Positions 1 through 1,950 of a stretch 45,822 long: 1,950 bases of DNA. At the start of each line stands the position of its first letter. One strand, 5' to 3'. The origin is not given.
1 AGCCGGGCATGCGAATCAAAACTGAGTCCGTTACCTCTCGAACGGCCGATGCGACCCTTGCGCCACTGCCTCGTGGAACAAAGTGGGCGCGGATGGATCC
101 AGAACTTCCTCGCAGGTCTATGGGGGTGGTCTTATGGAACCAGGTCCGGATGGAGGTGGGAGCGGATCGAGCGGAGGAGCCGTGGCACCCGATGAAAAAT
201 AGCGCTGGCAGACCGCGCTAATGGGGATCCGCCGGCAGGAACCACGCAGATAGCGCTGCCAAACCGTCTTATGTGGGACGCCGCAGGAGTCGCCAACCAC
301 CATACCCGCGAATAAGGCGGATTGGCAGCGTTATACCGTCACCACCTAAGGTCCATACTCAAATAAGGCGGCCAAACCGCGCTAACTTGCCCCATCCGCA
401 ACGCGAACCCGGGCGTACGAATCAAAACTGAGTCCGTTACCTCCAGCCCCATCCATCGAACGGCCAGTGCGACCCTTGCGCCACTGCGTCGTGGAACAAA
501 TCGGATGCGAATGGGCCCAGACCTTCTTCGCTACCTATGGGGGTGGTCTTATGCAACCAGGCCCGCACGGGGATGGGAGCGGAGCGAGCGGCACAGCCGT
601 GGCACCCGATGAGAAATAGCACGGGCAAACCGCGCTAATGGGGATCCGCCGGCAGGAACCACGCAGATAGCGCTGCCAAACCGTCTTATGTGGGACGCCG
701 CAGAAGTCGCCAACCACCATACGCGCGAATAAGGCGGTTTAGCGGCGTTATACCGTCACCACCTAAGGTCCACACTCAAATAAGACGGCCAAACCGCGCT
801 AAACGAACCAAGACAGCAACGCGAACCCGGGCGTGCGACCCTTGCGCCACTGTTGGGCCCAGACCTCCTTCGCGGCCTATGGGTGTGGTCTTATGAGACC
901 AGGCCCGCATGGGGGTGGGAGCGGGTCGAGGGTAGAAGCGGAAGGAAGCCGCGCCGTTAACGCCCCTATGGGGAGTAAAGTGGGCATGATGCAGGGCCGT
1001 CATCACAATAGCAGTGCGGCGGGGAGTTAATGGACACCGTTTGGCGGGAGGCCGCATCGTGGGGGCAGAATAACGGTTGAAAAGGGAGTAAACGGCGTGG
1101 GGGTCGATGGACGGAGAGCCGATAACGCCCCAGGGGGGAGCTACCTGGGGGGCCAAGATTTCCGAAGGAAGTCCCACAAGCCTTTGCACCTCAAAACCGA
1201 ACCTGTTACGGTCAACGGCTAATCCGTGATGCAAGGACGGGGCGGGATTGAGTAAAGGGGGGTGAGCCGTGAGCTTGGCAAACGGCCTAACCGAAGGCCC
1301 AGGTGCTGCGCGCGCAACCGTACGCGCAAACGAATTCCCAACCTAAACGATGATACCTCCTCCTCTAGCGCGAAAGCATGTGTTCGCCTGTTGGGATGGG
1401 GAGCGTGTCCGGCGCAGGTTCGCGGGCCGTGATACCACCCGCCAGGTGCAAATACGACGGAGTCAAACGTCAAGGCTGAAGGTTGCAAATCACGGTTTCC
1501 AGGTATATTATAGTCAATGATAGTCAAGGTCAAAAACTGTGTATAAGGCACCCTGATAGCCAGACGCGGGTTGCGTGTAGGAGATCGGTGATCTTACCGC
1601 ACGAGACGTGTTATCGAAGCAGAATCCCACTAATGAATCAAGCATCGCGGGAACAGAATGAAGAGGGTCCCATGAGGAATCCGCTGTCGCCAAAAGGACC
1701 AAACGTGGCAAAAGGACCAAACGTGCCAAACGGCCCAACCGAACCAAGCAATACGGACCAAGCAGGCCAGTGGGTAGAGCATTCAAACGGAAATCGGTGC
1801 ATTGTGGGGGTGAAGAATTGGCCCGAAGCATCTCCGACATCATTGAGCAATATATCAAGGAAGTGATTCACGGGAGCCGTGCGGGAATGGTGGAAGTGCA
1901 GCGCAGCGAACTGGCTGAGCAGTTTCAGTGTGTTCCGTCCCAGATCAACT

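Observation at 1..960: Tandem ~410-bp non-coding repeats (two full copies plus one truncated) filling the space upstream of ctsR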

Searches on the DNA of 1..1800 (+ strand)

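Call 7: search_rna_families(source=window, start=1, end=1800, threshold=evalue, max_evalue=10, show_alignments=3)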
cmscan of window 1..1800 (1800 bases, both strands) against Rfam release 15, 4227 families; matches with E-value up to 10: 3.
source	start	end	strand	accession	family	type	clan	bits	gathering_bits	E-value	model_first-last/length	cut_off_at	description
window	1018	1211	+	RF01947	KCNQ1OT1_2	Gene; lncRNA;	-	17.7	80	5.2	1-196/196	no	KCNQ1 overlapping transcript 1 conserved region 2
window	1465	1502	-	RF02477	GlsR9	Gene; snRNA; snoRNA; CD-box;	-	16.8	95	2.1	1-79/79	no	Small nucleolar RNA GlsR9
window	797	830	+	RF01933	bxd_5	Gene; lncRNA;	-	12.1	50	9.2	1-57/57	no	Bithoraxoid conserved region 5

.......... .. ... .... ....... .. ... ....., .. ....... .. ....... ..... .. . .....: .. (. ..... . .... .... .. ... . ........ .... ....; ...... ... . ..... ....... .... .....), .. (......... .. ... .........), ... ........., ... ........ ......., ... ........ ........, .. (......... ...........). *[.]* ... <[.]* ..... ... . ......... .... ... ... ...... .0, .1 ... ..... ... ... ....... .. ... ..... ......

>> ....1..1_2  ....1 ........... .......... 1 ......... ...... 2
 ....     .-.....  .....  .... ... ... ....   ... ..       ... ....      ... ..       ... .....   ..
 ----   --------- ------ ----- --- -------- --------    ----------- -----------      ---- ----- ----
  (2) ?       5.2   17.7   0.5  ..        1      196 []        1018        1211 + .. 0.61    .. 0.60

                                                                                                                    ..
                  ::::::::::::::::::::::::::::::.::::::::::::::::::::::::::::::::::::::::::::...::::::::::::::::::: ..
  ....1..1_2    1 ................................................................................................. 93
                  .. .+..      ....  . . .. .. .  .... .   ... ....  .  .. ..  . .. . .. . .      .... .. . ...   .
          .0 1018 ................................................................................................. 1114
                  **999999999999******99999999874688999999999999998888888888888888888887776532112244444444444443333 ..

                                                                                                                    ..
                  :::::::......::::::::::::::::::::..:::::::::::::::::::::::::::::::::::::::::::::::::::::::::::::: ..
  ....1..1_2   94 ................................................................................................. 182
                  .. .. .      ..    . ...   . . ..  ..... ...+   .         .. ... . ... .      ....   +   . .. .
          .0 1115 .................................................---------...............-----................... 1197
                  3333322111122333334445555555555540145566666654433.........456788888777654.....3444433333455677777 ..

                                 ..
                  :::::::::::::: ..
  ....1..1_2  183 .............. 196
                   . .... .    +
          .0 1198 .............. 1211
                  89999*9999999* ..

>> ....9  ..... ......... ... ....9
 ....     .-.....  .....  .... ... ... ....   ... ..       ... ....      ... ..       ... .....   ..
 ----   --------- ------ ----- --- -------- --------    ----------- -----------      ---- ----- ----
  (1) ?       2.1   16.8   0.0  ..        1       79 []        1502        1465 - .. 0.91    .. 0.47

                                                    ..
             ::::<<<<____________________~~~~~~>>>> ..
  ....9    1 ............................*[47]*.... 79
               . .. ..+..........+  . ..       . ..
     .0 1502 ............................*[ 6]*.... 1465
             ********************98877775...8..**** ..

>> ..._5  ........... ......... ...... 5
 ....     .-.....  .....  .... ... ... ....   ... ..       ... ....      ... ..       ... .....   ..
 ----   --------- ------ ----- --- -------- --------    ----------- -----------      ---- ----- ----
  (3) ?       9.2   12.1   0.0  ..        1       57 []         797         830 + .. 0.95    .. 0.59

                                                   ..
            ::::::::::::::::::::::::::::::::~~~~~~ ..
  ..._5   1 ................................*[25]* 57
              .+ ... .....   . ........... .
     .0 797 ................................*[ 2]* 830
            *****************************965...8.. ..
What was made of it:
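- On Rfam RNA families (incl. OLE, ROOL, GOLLD, HEARO, raiA, 5S, RNase P, tmRNA, rRNA): In 1-1800 at E<=10 there are only three noise hits to eukaryotic lncRNA/snoRNA models (call 7).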

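Call 13: search_dna_similar(query=window:1-1480:+, collection=plasmids, mode=distant)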
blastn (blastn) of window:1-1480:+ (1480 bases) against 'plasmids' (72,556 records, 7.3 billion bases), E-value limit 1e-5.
No match.

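Call 14: search_dna_similar(query=window:1-1480:+, collection=phages, mode=distant)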
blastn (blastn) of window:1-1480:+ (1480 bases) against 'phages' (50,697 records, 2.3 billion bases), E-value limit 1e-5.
No match.
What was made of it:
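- Tried and rejected: Mobile element or phage: blastn of 1-1480 against plasmid and phage collections gave nothing (calls 13, 14).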

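Call 75: build_rna_model(alignment_id=A4, structure=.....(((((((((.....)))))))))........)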
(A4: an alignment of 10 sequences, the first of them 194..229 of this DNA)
Model R1 built from alignment A4 (10 sequences, 36 columns); structure: as given.
model positions 36; base pairs 9; branch points 0; effective number of sequences 10; information 0.878 bits per position. Calibrated on 0.2 Mb of random sequence (short: E-values are rough).
structure used (alignment columns):
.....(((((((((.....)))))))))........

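Call 76: search_with_rna_model(model_id=R1, sources=[window, L003, L008, L009, L010, L012, L015, L016, L017, L018, L019, L020, L021], max_evalue=10, show_alignments=0)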
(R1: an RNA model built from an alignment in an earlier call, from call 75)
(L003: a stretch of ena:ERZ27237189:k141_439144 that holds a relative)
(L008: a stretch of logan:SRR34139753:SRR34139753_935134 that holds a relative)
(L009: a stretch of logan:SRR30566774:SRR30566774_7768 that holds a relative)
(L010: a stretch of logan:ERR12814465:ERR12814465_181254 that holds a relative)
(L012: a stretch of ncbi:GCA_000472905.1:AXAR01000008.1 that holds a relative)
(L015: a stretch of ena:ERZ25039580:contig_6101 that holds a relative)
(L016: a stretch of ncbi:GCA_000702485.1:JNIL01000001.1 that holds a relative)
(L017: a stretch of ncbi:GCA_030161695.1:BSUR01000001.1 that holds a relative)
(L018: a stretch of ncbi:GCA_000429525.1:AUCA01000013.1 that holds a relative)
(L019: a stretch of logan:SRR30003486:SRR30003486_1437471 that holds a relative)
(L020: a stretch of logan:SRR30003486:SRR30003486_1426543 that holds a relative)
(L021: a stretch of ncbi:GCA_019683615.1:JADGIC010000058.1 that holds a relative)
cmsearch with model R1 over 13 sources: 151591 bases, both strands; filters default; matches with E-value up to 10: 18.
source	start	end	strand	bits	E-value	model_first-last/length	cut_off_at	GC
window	358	393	+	40.9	1.8e-10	1-36/36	no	0.58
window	611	646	+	40.6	2.2e-10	1-36/36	no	0.56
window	775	810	+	39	7.8e-10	1-36/36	no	0.5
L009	42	77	+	37.5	2.4e-09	1-36/36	no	0.56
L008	9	44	+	37.3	2.7e-09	1-36/36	no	0.53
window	245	280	+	37.1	3.4e-09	1-36/36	no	0.58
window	662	697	+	37.1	3.4e-09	1-36/36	no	0.58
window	721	756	-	36.9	4e-09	1-36/36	no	0.56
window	194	229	+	36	7.7e-09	1-36/36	no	0.56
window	304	339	-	35.1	1.6e-08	1-36/36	no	0.56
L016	8699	8734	+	31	3.9e-07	1-36/36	no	0.56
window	355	390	-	13.1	0.42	1-36/36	no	0.5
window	724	759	+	12.5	0.66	1-36/36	no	0.56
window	307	342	+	12.3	0.75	1-36/36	no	0.56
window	242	277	-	11.1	2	1-36/36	no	0.58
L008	6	41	-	9.8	5.4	1-36/36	no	0.53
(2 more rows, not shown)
